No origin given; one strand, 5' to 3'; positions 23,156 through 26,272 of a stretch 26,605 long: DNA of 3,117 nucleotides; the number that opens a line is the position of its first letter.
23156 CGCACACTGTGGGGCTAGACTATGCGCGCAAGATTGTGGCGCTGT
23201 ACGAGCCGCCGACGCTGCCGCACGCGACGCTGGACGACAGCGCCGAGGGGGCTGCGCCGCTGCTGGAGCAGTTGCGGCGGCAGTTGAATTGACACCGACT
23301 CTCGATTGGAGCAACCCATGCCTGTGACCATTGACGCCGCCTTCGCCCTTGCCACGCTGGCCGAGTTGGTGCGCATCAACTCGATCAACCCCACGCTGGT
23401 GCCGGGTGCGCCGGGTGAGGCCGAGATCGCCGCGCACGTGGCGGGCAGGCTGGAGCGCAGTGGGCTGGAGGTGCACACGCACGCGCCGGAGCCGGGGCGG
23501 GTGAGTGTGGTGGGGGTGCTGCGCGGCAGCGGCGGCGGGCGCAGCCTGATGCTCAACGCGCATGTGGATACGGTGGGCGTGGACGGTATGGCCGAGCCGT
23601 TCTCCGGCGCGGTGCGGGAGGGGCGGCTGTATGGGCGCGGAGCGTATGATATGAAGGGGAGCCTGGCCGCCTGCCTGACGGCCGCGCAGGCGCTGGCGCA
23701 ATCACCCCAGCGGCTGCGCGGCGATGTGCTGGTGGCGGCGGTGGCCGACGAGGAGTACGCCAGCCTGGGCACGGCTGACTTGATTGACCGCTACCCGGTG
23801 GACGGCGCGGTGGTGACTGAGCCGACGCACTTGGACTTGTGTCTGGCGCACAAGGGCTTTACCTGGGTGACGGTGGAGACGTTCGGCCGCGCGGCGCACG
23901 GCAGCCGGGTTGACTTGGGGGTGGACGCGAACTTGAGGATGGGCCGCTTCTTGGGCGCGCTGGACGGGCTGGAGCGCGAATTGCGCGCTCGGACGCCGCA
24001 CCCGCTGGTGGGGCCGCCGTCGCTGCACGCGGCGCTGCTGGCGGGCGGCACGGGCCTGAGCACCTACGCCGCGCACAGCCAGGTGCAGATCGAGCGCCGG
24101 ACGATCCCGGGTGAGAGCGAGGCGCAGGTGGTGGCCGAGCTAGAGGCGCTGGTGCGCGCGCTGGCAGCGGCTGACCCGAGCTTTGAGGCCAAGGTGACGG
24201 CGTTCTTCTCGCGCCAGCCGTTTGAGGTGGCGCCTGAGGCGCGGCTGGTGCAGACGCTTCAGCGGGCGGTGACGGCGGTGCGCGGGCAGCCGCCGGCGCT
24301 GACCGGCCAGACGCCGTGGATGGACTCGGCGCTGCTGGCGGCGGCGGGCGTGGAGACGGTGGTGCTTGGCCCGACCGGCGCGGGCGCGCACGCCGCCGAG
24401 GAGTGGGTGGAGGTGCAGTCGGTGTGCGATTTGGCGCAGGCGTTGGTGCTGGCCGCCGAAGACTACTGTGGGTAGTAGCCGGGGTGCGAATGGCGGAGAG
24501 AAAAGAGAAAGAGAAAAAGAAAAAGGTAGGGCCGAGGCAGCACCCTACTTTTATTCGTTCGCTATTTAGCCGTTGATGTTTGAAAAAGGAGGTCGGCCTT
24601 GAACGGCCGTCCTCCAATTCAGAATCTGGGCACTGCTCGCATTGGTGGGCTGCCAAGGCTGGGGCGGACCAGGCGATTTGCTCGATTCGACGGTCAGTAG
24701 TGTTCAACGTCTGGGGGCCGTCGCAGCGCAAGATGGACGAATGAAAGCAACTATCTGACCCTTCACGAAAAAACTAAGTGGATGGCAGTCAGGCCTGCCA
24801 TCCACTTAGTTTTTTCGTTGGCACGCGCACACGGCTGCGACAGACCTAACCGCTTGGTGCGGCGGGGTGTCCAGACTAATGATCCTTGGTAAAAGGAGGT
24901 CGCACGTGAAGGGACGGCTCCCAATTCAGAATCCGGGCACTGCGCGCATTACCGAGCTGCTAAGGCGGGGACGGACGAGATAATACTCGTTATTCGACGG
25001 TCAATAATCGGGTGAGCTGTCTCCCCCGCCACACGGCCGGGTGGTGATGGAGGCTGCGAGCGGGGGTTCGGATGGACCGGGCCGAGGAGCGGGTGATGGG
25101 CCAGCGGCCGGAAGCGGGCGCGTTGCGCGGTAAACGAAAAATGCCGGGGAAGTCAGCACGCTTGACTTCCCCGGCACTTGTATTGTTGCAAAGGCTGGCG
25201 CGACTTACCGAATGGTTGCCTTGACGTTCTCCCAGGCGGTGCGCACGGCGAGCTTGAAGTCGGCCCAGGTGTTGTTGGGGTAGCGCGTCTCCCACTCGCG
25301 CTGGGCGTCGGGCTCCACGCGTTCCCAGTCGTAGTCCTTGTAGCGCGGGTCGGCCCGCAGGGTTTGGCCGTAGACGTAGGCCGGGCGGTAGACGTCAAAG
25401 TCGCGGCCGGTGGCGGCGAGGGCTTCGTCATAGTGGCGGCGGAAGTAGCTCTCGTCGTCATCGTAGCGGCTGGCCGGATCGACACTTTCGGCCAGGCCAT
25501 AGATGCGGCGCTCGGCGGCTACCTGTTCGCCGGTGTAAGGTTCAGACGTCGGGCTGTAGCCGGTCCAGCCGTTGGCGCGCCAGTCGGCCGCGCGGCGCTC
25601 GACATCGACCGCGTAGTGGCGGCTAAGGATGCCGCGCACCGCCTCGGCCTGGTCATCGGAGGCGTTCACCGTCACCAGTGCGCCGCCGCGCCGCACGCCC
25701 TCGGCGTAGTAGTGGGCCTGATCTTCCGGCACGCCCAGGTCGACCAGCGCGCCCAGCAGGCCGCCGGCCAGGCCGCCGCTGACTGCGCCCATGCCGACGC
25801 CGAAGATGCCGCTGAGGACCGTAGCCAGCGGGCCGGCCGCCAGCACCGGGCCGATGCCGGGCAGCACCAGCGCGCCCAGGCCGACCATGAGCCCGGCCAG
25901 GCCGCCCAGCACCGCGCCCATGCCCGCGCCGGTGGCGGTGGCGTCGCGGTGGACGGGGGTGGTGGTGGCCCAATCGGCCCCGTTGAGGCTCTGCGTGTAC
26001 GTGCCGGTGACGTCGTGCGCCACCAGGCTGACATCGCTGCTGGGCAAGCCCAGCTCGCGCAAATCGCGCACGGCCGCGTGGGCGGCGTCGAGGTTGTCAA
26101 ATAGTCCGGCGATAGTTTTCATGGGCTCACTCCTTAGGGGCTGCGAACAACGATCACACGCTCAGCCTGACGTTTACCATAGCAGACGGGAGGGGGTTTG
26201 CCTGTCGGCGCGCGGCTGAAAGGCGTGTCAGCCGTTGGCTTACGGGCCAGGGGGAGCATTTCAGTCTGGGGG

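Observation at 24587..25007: Twin unannotated Arg-rich micropeptide genes showing coding selection and SD-sequestering hairpins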

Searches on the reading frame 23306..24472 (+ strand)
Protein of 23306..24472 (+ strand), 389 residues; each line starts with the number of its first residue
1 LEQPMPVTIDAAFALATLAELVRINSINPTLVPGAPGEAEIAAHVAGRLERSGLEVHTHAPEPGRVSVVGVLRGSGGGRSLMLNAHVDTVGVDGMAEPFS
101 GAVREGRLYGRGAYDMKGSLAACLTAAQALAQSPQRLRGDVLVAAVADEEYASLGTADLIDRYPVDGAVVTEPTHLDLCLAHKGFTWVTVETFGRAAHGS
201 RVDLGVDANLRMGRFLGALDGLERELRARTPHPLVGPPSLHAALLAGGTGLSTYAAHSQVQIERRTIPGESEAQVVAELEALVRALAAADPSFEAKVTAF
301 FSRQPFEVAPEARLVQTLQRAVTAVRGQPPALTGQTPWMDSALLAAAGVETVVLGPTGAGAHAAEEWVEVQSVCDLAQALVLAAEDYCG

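Call 29: find_encoding_contigs(protein=window:23306-24472:+, flank=4000)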
Protein window:23306-24472:+ (389 aa): no gene with exactly this product is on record in the collection.

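Call 31: find_related_loci(query=window:23309-24472:+, collection=metagenome_contigs, flank=3000)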
Query window:23309-24472:+ (388 aa) in metagenome_contigs; peptide patterns used: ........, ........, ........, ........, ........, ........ (x = any residue, [..] = any of these).
223 stretches matched a pattern; 63 encode a relative of the query (tblastn E <= 1e-3); 63 distinct loci.
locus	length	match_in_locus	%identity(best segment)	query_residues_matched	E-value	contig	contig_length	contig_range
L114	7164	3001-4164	92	1-388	0e+0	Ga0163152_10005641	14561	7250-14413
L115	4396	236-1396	68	1-387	7e-170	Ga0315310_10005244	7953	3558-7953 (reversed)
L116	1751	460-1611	66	4-387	0e+0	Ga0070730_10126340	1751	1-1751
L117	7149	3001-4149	66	5-387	3e-162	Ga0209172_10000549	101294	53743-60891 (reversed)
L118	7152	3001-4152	65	4-387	6e-158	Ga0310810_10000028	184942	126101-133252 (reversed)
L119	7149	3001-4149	66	6-388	2e-157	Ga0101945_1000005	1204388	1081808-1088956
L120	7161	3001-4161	61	2-388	2e-154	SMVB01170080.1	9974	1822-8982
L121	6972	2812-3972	61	2-388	2e-154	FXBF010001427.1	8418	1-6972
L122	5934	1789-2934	66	6-387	3e-154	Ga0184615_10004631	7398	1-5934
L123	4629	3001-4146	66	6-387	4e-154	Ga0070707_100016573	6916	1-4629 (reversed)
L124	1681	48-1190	63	8-388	5e-163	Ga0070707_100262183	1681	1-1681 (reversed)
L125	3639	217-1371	61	3-387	3e-153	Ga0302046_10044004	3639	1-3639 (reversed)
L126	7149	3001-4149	63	6-388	8e-148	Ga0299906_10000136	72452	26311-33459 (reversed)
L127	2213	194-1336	67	8-388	9e-154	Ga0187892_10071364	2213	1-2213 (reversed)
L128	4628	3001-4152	64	5-388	4e-144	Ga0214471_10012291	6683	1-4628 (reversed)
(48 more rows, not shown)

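Call 32: find_related_loci(query=window:23309-24472:+, collection=genome_contigs, flank=3000)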
Query window:23309-24472:+ (388 aa) in genome_contigs; peptide patterns used: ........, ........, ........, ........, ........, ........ (x = any residue, [..] = any of these).
205 stretches matched a pattern; 85 encode a relative of the query (tblastn E <= 1e-3); the best 80 are kept; 80 distinct loci.
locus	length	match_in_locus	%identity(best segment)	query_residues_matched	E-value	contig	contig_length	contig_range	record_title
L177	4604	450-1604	69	3-387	8e-171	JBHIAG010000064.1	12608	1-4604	MAG: Terriglobia bacterium isolate K_3_bin.15 NODE_1768_length_12608_cov_8.986776, whole genome shotgun sequence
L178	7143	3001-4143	69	6-387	3e-162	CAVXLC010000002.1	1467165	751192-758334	MAG: uncultured Gemmatimonadales bacterium isolate MFD05942.bin.1.38 genome assembly, contig: contig_2887, whole genome 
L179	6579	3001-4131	68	11-387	2e-159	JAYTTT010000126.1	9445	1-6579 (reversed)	MAG: Gemmatimonadota bacterium isolate GFS_5453 GFS_5453_125, whole genome shotgun sequence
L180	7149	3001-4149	67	6-388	6e-158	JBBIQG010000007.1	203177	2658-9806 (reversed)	MAG: Acidobacteriota bacterium isolate PLS170224_bin_320 NODE_25_length_203177_cov_26.6838, whole genome shotgun sequenc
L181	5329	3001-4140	66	8-387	4e-159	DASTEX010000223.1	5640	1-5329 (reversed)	MAG TPA_asm: Gemmatimonadales bacterium isolate SMAG_U859 k141_993756, whole genome shotgun sequence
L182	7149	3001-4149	66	6-388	4e-157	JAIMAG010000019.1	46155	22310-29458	MAG: Terriglobia bacterium isolate HOT.MAX.039 NODE_748_length_46155_cov_26.909849, whole genome shotgun sequence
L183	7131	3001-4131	66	11-387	2e-156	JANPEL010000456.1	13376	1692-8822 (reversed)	MAG: Gemmatimonadota bacterium isolate VAR_78_metabat_238 VAR_78_k141_1805321, whole genome shotgun sequence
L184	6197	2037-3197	66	1-387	2e-156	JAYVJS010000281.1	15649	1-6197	MAG: Gemmatimonadota bacterium isolate GL53_Down_metabinner_10 GL53_Down_metabinner_10_280, whole genome shotgun sequenc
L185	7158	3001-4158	65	2-388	8e-155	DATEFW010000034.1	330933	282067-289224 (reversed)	MAG TPA_asm: Bryobacteraceae bacterium isolate SMAG_U8769 k141_2037929, whole genome shotgun sequence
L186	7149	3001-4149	67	6-388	1e-154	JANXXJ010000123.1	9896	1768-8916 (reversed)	MAG: Gemmatimonadetes bacterium isolate GL140_2_metabat_77 GL140_2_k141_788469, whole genome shotgun sequence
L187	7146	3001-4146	64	6-387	2e-154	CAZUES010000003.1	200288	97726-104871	MAG TPA_asm: uncultured Gemmatimonas sp. isolate SRP344714_co1_324 genome assembly, contig: NODE_149_length_200288_cov_1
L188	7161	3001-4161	65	1-387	3e-154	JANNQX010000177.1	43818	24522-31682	MAG: Gemmatimonadota bacterium isolate SOY_31_metabat_400 SOY_31_k141_3058643, whole genome shotgun sequence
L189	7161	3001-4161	66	2-388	1e-152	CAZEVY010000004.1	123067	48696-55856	MAG TPA_asm: uncultured Solibacteraceae bacterium isolate SRP237561_co1_63 genome assembly, contig: NODE_177_length_1230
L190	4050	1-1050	67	38-387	3e-151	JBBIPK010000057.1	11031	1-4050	MAG: Acidobacteriota bacterium isolate QH2F170213_bin_300 NODE_6091_length_11031_cov_8.389031, whole genome shotgun sequ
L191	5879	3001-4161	65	1-387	3e-150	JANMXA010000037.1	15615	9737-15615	MAG: Gemmatimonadota bacterium isolate OTE_88_metabat_202 OTE_88_k141_1168520, whole genome shotgun sequence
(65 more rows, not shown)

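Call 54: find_homologous_proteins(query=window:23309-24472:+, max_evalue=1e-100)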
Query window:23309-24472:+ (388 aa): 6002 proteins with E <= 1e-100 among 8000 candidates; the best 120 are listed.
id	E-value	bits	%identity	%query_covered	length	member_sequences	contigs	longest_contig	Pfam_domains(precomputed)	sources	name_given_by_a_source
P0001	8.3e-225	764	93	99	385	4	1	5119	PF01546.34,PF04389.23,PF07687.20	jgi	-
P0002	1.1e-214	731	89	99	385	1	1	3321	PF01546.34,PF04389.23,PF07687.20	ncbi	-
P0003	1.4e-211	720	88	99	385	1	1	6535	PF01546.34,PF04389.23,PF07687.20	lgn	-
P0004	1.9e-209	713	87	99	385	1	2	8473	PF01546.34,PF04389.23,PF07687.20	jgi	jgi:acetylornithine deacetylase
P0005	2.5e-179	614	76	99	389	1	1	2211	PF01546.34,PF04389.23,PF07687.20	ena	-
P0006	3.2e-175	601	75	99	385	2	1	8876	PF01546.34,PF04389.23,PF07687.20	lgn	-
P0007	5.8e-175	600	74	99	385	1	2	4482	PF01546.34,PF04389.23,PF07687.20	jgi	jgi:acetylornithine deacetylase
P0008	1.4e-172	592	73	99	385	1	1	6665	PF01546.34,PF04389.23,PF07687.20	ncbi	-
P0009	7.1e-172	590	73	99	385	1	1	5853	PF01546.34,PF04389.23,PF07687.20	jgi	jgi:acetylornithine deacetylase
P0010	1.1e-171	589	73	99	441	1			PF01546.34,PF04389.23,PF07687.20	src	-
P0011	2.4e-171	588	68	100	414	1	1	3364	PF01546.34,PF04389.23,PF07687.20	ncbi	-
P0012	6.8e-171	587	73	99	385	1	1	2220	PF01546.34,PF04389.23,PF07687.20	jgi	jgi:acetylornithine deacetylase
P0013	2.6e-170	585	69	99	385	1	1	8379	PF01546.34,PF04389.23,PF07687.20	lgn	-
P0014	8.4e-169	580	70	99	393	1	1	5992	PF01546.34,PF04389.23,PF07687.20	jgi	-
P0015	3.8e-168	578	72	99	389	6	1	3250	PF01546.34,PF04389.23,PF07687.20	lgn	-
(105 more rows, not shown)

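Call 55: find_encoding_contigs(protein=window:23318-24472:+, flank=2500)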
Protein window:23318-24472:+ (385 aa): no gene with exactly this product is on record in the collection.

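Call 56: find_encoding_contigs(protein=P0001, flank=2500)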
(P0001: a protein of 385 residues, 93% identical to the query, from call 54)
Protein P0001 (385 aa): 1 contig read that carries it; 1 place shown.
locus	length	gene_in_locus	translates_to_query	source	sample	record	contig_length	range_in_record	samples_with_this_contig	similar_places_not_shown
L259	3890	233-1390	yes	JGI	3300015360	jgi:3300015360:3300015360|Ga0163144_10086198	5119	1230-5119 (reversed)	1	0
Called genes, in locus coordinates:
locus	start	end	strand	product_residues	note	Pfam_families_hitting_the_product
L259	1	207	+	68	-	?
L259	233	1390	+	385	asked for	PF04389:Peptidase_M28, PF01546:Peptidase_M20, PF07687:M20_dimer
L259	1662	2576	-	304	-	-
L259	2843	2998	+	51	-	PF12760:Zn_ribbon_IS1595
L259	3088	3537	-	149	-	-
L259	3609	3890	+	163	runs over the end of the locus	PF13191:AAA_16 (weak), PF13238:AAA_18 (weak), PF13671:AAA_33 (weak), PF01202:SKI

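Call 57: find_encoding_contigs(protein=P0002, flank=2500)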
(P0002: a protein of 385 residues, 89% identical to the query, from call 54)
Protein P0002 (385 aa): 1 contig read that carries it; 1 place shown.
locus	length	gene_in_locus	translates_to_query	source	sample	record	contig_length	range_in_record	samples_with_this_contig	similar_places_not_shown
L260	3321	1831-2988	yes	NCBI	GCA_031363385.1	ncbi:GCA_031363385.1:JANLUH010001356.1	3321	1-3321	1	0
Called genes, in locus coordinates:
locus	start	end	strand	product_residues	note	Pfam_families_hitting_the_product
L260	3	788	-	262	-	?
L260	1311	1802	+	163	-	-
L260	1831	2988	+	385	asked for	PF04389:Peptidase_M28, PF01546:Peptidase_M20, PF07687:M20_dimer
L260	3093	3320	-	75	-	?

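Call 58: find_encoding_contigs(protein=P0003, flank=2500)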
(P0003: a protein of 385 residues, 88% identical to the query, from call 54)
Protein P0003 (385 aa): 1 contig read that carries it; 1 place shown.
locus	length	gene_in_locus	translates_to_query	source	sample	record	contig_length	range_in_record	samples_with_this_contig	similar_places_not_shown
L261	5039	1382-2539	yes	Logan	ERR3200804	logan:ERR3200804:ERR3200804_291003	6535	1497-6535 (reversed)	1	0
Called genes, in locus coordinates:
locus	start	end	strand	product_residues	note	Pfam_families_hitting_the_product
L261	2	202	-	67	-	?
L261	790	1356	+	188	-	PF13238:AAA_18 (faint)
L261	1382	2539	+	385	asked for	PF04389:Peptidase_M28, PF01546:Peptidase_M20, PF07687:M20_dimer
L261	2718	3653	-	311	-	-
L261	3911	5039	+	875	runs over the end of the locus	?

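Call 59: find_encoding_contigs(protein=P0004, flank=2500)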
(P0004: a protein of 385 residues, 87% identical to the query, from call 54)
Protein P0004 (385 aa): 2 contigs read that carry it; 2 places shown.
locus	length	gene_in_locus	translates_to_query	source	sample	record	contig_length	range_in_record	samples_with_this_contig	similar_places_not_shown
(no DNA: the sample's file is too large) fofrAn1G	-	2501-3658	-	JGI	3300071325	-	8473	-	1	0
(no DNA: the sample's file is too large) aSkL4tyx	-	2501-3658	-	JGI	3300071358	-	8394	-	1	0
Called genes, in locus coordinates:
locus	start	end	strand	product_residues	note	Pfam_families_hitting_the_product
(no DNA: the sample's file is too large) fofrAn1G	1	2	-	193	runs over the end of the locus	PF13302:Acetyltransf_3, PF00583:Acetyltransf_1, PF13420:Acetyltransf_4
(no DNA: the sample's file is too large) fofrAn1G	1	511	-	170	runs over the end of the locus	PF13302:Acetyltransf_3, PF00583:Acetyltransf_1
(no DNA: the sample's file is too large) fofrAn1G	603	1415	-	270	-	PF00005:ABC_tran, PF13191:AAA_16 (weak), PF13401:AAA_22 (weak), PF13304:AAA_21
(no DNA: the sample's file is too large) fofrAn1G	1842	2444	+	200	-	PF13238:AAA_18 (weak)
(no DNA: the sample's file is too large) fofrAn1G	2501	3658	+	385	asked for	PF04389:Peptidase_M28, PF01546:Peptidase_M20, PF07687:M20_dimer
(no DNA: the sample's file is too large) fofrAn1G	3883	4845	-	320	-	PF11181:YflT (faint)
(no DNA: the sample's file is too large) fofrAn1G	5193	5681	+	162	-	PF10027:DUF2269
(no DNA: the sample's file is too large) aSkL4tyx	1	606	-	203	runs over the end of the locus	PF13302:Acetyltransf_3, PF00583:Acetyltransf_1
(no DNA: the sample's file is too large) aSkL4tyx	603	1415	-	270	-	PF00005:ABC_tran, PF13191:AAA_16 (weak), PF13401:AAA_22 (weak), PF13304:AAA_21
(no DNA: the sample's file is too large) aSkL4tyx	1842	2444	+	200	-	PF13238:AAA_18 (weak)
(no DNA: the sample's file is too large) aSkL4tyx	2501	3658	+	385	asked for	PF04389:Peptidase_M28, PF01546:Peptidase_M20, PF07687:M20_dimer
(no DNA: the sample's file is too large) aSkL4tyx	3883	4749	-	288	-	?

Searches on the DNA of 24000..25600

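Call 4: search_rna_families(source=window, start=24000, end=25600, threshold=evalue, max_evalue=10, show_alignments=3)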
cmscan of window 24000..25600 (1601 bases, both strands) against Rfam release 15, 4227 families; matches with E-value up to 10: 14.
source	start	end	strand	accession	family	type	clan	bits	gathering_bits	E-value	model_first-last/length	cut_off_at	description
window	24766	24822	-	RF04196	MIR5638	Gene; miRNA;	-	22.9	500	0.00085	1-464/464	no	MIR5638 microRNA precursor family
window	24768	24814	+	RF03279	mir-1193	Gene; miRNA;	-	21.6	71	0.97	1-81/81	no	mir-1193 microRNA precursor family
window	24769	24815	-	RF03279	mir-1193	Gene; miRNA;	-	21.4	71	1.1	1-81/81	no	mir-1193 microRNA precursor family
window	25140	25178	-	RF03766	mir-3155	Gene; miRNA;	-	18.9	70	1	8-45/56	no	mir-3155 microRNA precursor family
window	25457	25557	+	RF02506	Atu_Ti1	Gene; sRNA;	-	17.9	55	7.6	1-92/92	no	Rhizobiales sRNA Atu_Ti1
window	24513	24549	-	RF00489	ctRNA_p42d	Gene; antisense;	-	17.5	50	1.8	1-46/46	no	ctRNA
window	25143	25175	+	RF03766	mir-3155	Gene; miRNA;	-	17.5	70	2.4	11-42/56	no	mir-3155 microRNA precursor family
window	25142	25178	+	RF03523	mir-4703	Gene; miRNA;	-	17.2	88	3.7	1-61/61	no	mir-4703 microRNA precursor family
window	25406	25467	+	RF01059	mir-598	Gene; miRNA;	-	16.1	69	6.1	1-80/80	no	mir-598 microRNA precursor family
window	25562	25600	+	RF04219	HCV_J750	Cis-reg;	-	15.9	90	6.9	1-39/113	3'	J750 non-coding RNA (containing SLSL761 and SL783)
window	24562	24749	-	RF02142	HOXA11-AS1_6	Gene; lncRNA;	-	15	50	1.9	1-179/179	no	HOXA11 antisense RNA 1 conserved region 6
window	24455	24514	+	RF01276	sR53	Gene; snRNA; snoRNA; CD-box;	-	14.4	49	2.1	1-60/60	no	Small nucleolar RNA sR53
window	25401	25465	-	RF01149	sR10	Gene; snRNA; snoRNA; CD-box;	-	12.3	45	4.4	1-54/54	no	Small nucleolar RNA sR10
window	24583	24625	-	RF04196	MIR5638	Gene; miRNA;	-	9.1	500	7.4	1-464/464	no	MIR5638 microRNA precursor family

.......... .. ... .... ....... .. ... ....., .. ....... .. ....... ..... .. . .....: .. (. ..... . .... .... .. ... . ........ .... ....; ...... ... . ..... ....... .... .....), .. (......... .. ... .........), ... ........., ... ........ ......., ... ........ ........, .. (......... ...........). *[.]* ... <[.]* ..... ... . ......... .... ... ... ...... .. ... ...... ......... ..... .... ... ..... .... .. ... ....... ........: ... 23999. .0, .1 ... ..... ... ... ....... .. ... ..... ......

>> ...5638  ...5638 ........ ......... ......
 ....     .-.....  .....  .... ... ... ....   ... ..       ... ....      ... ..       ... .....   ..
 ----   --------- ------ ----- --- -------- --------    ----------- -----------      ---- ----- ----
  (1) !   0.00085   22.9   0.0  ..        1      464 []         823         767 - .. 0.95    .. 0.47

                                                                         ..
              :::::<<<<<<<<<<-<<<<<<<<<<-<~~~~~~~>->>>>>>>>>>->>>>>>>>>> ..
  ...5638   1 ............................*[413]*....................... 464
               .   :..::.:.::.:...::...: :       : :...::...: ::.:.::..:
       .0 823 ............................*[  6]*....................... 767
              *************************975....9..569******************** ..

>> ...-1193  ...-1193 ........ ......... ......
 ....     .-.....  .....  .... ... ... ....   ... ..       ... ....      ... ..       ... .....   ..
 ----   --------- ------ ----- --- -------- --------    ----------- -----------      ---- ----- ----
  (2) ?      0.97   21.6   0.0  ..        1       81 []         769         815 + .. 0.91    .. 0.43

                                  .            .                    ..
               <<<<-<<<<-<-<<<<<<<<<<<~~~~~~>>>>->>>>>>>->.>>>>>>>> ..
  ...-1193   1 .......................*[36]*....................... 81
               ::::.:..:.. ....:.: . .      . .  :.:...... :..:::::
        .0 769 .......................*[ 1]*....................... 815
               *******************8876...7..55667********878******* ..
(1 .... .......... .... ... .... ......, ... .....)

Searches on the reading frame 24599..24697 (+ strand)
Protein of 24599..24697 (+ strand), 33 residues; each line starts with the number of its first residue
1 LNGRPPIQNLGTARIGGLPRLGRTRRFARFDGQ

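Call 22: search_protein_representatives(protein=window:24599-24697:+)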
Query: 33 residues. Proteins with E-value up to 0.001 (for the whole library): 0; up to 1e-10: 0; up to 1e-30: 0. The best 0 are listed.

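Call 28: find_encoding_contigs(protein=window:24599-24697:+, flank=3000)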
Protein seq(33 aa) (33 aa): no gene with exactly this product is on record in the collection.

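Call 40: search_dna_similar(query=window:24599-24697:+, collection=phages, mode=protein, max_evalue=10, max_rows=10)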
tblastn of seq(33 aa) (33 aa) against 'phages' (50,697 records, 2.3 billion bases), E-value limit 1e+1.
No match.

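Call 61: search_protein_families(library=pfam, proteins=[window:24599-24697:+], max_evalue=10)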
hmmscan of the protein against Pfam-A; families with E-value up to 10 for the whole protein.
seq(33 aa): 0 families

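Call 62: search_protein_families(library=ncbifam, proteins=[window:24599-24697:+], max_evalue=10)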
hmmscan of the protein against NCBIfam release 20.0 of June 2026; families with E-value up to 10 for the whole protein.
seq(33 aa): 0 families

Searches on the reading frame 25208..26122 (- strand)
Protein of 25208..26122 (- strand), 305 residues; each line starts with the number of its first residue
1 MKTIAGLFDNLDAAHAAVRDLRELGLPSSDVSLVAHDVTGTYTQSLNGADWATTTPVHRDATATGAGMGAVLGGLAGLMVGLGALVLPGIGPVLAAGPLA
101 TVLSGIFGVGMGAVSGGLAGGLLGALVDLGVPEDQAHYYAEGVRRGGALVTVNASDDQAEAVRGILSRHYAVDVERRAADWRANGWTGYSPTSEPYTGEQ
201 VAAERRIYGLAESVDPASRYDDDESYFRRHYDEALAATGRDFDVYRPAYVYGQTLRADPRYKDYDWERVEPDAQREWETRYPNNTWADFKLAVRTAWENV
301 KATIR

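Call 30: find_encoding_contigs(protein=window:25208-26122:-, flank=4000)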
Protein window:25208-26122:- (305 aa): 1 contig read that carries it; 1 place shown.
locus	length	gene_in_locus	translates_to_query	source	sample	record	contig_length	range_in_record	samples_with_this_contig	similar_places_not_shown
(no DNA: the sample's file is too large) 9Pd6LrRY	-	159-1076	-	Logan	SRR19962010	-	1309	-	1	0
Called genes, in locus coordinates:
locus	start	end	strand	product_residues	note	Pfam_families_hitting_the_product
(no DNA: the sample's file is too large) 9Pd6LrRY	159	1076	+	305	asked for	PF11181:YflT (faint)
